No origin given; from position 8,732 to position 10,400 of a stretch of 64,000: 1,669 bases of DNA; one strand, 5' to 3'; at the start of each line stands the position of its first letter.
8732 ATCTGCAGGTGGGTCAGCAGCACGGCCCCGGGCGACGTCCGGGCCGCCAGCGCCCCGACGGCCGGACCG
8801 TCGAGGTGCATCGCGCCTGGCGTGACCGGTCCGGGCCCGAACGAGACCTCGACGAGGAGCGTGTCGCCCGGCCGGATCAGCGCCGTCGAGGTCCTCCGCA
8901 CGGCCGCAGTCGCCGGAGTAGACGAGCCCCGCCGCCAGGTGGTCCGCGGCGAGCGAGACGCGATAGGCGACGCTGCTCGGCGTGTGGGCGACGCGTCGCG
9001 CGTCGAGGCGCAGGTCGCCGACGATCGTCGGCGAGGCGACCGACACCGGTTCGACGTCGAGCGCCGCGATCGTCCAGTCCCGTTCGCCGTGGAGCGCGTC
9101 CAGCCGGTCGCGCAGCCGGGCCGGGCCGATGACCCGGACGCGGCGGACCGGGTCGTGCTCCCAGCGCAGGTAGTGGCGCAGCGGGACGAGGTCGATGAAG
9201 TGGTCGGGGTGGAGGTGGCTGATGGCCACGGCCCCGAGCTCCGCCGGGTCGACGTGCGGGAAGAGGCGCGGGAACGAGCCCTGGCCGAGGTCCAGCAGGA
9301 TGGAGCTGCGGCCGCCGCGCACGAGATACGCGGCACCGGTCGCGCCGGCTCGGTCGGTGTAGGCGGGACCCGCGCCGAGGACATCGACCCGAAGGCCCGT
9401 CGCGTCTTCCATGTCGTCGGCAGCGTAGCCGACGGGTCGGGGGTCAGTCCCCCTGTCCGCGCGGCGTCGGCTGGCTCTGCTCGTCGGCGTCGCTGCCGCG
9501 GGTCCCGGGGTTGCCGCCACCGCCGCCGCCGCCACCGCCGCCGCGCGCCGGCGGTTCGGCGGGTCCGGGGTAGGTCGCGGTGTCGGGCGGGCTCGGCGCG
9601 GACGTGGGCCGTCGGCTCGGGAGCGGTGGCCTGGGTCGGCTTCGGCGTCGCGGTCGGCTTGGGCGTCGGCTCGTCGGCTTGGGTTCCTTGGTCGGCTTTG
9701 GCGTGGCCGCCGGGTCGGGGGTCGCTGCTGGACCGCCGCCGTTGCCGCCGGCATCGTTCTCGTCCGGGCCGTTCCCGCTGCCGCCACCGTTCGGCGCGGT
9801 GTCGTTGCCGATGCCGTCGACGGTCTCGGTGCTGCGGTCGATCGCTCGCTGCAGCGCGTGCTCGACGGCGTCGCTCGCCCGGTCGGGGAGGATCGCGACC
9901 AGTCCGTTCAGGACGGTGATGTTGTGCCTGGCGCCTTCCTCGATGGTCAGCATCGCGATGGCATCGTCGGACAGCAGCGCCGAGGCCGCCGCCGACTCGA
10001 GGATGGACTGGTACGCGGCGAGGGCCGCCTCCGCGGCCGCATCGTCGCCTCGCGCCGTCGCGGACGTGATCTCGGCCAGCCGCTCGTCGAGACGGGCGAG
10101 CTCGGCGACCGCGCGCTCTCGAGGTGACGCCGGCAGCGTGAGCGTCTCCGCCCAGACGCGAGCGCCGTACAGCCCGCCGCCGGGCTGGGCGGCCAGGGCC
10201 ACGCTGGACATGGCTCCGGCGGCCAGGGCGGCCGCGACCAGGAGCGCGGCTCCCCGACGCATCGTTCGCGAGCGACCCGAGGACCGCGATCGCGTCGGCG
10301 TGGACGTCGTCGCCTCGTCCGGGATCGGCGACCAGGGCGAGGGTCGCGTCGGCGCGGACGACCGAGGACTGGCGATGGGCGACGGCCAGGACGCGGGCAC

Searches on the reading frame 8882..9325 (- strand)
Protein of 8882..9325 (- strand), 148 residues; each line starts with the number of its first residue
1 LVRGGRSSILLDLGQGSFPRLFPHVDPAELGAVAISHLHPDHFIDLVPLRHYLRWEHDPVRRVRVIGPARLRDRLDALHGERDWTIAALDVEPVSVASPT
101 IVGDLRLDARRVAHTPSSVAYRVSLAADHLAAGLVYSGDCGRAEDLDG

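Call 34: search_protein_families(library=pfam, proteins=[window:8882-9325:-], max_evalue=0.01)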
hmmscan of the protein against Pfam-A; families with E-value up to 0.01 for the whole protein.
window:8882-9325:- (148 aa): 2 families
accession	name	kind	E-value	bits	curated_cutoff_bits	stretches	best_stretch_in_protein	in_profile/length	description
PF12706.13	Lactamase_B_2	-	5.5e-08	33.1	27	1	18-145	16-148/200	Beta-lactamase superfamily domain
PF00753.33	Lactamase_B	-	6.9e-06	26.6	22.7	1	1-139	10-149/196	Metallo-beta-lactamase superfamily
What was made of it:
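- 8410..9325 (-): MBL-fold hydrolase gene, convergent with the cargo genes and frameshifted. It is the conserved right-hand neighbour of the cargo island and shows no sign of being a sorting enzyme. Pfam Lactamase_B_2 (call 34).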

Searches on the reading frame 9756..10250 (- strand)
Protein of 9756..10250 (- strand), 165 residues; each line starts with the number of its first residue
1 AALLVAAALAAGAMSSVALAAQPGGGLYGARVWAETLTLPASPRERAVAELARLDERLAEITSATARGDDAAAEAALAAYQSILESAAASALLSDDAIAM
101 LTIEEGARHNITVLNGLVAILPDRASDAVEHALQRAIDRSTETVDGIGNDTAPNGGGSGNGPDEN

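Call 34: search_protein_families(library=pfam, proteins=[window:9756-10250:-], max_evalue=0.01)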
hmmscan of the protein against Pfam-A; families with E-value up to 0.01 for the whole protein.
window:9756-10250:- (165 aa): 1 family
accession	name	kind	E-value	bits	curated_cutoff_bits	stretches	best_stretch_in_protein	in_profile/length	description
PF18915.5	DUF5667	-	8.4e-06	26.6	27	1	23-123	4-98/99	Domain of unknown function (DUF5667)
